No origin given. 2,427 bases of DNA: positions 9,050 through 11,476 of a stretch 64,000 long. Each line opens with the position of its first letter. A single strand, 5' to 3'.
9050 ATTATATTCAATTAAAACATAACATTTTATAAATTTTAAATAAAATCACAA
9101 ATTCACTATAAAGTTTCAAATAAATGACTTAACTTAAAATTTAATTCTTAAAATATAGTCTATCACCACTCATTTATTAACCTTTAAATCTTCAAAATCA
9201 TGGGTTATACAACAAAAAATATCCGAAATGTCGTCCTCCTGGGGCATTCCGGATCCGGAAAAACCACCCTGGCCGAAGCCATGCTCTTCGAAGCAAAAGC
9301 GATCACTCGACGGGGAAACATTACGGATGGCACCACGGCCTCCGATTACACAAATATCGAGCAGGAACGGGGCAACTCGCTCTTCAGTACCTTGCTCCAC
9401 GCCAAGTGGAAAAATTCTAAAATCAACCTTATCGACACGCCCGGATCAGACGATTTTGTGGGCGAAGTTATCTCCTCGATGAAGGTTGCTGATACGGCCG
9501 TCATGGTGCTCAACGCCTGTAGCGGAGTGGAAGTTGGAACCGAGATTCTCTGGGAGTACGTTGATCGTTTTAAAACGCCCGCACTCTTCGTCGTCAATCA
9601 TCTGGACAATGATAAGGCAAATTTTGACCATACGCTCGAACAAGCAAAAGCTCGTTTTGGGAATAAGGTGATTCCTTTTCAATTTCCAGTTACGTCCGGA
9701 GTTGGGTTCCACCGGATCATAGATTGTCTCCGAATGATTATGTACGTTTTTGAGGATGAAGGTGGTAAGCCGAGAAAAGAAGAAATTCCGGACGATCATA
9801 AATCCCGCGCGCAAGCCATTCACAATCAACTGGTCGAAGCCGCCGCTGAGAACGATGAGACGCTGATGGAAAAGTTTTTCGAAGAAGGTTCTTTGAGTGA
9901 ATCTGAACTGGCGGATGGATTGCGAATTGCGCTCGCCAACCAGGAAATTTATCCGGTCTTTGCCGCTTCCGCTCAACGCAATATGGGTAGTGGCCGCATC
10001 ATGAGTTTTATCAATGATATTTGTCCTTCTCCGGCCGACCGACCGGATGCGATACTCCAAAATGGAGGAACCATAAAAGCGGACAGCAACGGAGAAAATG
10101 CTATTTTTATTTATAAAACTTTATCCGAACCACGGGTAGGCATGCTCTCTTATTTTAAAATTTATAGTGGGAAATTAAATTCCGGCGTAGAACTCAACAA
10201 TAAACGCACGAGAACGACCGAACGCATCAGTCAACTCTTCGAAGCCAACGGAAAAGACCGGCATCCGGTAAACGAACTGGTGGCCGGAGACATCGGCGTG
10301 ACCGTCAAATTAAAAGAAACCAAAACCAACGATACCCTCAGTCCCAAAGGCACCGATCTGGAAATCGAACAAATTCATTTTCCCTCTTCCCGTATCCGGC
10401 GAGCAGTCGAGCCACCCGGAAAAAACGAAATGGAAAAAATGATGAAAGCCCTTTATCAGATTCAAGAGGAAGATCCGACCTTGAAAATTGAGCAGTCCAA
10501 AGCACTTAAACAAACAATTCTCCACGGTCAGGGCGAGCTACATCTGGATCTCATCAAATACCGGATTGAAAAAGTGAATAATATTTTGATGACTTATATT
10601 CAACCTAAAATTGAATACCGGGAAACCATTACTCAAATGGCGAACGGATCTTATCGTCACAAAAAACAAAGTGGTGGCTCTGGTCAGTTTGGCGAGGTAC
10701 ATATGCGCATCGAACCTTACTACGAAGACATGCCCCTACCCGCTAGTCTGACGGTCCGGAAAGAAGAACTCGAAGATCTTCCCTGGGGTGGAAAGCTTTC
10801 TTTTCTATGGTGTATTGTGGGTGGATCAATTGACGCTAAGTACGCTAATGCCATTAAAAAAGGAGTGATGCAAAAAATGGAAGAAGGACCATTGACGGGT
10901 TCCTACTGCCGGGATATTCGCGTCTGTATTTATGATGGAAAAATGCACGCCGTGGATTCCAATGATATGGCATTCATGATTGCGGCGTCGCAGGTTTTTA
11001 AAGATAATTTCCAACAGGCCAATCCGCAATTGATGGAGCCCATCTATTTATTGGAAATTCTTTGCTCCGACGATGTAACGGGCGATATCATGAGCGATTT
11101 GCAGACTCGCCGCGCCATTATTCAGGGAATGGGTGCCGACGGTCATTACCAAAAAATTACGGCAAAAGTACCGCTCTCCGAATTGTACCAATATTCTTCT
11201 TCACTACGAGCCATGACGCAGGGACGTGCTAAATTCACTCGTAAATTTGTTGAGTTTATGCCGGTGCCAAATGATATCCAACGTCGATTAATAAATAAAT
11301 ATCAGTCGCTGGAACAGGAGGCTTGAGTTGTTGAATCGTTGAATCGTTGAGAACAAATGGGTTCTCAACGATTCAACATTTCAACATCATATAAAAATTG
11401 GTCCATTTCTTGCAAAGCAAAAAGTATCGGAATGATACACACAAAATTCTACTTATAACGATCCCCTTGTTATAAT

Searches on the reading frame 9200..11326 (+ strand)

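Call 76: search_protein_families(library=pfam, proteins=[window:9200-11326:+], max_evalue=0.00001)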
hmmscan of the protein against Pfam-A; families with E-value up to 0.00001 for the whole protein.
window:9200-11326:+ (708 aa): 7 families
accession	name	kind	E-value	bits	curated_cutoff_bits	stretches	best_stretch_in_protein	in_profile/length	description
PF00009.33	GTP_EFTU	-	1.5e-38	132.7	26.5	1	6-276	1-187/188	Elongation factor Tu GTP binding domain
PF03764.24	EFG_IV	-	3.1e-31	108.1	24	2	523-608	36-121/121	Elongation factor G, domain IV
PF00679.30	EFG_C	-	5.1e-25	87.8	27.9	1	610-696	1-88/89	Elongation factor G C-terminus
PF14492.12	EFG_III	-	7e-19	68.1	27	1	394-459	1-66/75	Elongation Factor G, domain III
PF22042.2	EF-G_D2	-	3.3e-08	34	27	1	302-381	4-82/84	Elongation factor G domain 2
PF03144.31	GTP_EFTU_D2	-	5.1e-07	30.5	30.3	1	314-380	1-72/73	Elongation factor Tu domain 2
PF01926.29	MMR_HSR1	-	1.2e-06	29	21.9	1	10-133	1-112/113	50S ribosome-binding GTPase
